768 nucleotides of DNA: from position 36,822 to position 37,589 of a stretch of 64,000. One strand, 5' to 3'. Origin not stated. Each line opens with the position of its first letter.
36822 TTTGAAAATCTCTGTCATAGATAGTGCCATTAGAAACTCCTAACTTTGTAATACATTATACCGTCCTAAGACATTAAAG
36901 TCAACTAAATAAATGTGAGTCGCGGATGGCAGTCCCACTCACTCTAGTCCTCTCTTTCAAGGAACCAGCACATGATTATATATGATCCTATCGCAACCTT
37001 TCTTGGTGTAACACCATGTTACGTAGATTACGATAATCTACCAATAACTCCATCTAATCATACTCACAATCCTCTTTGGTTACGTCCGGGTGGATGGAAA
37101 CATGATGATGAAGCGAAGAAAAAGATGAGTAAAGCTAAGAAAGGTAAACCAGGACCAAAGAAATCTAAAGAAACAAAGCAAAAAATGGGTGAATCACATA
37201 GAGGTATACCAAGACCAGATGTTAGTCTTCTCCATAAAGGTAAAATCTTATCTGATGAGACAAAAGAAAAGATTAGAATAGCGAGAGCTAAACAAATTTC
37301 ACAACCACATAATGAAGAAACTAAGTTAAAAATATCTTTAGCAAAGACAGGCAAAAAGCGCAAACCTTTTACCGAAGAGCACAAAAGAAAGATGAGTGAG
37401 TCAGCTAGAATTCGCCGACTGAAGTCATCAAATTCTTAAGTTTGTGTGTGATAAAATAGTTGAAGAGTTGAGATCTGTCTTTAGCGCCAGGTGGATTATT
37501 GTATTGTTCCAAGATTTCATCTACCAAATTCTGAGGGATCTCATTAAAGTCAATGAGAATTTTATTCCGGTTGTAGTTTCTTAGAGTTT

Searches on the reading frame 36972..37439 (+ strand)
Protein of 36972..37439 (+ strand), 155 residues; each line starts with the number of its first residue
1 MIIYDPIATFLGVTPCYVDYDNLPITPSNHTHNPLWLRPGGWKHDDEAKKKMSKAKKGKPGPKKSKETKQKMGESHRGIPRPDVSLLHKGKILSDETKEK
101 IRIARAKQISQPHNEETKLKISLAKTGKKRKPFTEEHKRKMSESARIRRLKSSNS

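Call 66: search_protein_families(library=phrogs, proteins=[window:36972-37439:+], max_evalue=0.001)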
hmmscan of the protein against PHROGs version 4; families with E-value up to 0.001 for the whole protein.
window:36972-37439:+ (155 aa): 1 family
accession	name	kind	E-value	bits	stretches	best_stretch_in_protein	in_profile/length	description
phrog_314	-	DNA, RNA and nucleotide metabolism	2.7e-09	37.5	1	41-106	284-338/574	homing endonuclease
